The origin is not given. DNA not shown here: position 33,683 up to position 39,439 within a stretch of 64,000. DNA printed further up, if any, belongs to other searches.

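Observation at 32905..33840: A phosphorothioate-reading SBD-HNH nuclease encoded inside a phosphorothioate-writing operon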

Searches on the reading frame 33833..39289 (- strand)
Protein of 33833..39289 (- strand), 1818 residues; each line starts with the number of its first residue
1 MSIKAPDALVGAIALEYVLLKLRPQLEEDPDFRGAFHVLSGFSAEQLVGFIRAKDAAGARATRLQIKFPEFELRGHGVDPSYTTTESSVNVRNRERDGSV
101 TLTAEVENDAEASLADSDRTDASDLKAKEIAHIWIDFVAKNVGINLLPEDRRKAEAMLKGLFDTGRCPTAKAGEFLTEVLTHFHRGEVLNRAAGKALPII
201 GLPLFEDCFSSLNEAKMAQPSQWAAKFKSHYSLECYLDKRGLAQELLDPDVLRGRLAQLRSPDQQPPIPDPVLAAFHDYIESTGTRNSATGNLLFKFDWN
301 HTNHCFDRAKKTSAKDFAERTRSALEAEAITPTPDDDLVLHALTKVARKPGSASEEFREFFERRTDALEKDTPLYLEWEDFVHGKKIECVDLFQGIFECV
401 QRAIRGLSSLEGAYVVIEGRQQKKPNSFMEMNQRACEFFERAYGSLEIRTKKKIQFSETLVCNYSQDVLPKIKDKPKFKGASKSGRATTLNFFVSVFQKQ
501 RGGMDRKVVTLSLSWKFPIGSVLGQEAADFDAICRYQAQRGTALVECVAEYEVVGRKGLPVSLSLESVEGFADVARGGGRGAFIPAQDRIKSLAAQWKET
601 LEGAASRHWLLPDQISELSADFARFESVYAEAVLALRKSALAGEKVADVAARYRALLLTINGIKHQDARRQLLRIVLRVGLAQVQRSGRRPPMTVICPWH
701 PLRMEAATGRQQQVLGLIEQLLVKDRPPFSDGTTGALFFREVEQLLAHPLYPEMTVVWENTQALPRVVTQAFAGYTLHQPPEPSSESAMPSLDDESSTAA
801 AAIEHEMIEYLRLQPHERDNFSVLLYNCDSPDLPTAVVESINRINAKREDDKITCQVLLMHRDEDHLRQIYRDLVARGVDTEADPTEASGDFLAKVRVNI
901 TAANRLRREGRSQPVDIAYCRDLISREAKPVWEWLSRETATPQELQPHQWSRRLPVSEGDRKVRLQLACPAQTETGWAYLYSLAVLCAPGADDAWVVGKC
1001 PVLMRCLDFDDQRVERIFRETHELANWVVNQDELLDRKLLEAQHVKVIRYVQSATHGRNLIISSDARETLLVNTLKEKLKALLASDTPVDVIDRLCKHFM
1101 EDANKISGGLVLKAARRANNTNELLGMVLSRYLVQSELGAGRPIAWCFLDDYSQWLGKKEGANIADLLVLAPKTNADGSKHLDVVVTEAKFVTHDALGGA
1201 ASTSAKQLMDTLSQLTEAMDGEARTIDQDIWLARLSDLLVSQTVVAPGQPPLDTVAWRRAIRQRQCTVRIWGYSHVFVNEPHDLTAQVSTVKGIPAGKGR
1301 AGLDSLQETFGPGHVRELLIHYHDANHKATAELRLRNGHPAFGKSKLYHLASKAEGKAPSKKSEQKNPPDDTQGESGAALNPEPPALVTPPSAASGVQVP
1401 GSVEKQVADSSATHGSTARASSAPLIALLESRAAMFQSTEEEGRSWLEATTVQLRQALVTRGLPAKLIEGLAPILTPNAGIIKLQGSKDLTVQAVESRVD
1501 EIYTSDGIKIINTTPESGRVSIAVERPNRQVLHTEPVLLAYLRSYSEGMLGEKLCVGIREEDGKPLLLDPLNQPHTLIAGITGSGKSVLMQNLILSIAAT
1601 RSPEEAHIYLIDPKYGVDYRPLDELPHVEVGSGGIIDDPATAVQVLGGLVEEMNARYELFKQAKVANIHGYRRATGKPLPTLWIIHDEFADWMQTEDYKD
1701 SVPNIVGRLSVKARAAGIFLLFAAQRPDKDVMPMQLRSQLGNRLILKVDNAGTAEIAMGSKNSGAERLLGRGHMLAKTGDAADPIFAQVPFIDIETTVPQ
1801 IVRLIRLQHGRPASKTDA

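Call 5: search_protein_families(library=pfam, proteins=[window:33833-39289:-], max_evalue=0.01)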
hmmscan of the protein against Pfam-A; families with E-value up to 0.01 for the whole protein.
window:33833-39289:- (1818 aa): 2 families
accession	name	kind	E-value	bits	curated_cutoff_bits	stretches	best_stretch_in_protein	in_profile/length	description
PF01580.24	FtsK_SpoIIIE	-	1.5e-34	119.8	24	1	1554-1727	18-219/221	FtsK/SpoIIIE family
PF01935.23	DUF87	-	0.0028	18.2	23.2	1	1568-1614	16-61/220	Helicase HerA, central domain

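Call 6: search_protein_families(library=ncbifam, proteins=[window:33833-39289:-], max_evalue=0.01)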
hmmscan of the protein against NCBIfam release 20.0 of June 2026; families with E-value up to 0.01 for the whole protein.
window:33833-39289:- (1818 aa): 6 families
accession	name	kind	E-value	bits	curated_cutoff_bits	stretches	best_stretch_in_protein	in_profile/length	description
TIGR03924.1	T7SS_EccC_a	equivalog_domain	1.3e-28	100.2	509.15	1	1574-1762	451-641/673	type VII secretion protein EccCa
TIGR03928.1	T7_EssCb_Firm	equivalog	3e-26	91.4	778.4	1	1564-1775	801-1006/1296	type VII secretion protein EssC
TIGR03925.1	T7SS_EccC_b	equivalog_domain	3.2e-26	91.8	346.55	2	1572-1775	75-276/564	type VII secretion protein EccCb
NF007615.0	PRK10263.1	equivalog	1.3e-24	86.1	1566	2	1560-1672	997-1105/1355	DNA translocase FtsK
NF041214.1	plasmid_TraB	equivalog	2.2e-09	36.4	800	1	1572-1758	247-419/639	plasmid transfer protein TraB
TIGR00929.1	VirB4_CagE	subfamily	0.00076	17.8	643.1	1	1558-1597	416-461/792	VirB4 family type IV secretion/conjugal transfer ATPase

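Call 7: search_protein_families(library=padloc, proteins=[window:33833-39289:-], max_evalue=0.01)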
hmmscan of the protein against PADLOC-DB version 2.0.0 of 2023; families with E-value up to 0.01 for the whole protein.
window:33833-39289:- (1818 aa): 8 families
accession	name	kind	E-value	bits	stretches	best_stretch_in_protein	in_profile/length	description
PDLC02806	SspH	-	0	1765.3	1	7-1806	4-1766/1766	SspH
PDLC02803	SspH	-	4.5e-237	787.8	3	6-1320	3-1253/1255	SspH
PDLC02805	SspH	-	7.1e-105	349.8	2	294-1283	288-1257/1400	SspH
PDLC02804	SspH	-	5.3e-51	171.3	2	1407-1805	1166-1561/1561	SspH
PDLC04140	mad8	-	3.4e-18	64.2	1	1556-1780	6-290/314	mads_8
PDLC01055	HerA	-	4.2e-06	23.8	1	1558-1602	144-186/532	Type III coevolved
PDLC04103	HerA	-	0.0024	14.3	0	1572-1613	171-208/579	-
PDLC04105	HerA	-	0.003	14.2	1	1568-1612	161-202/576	-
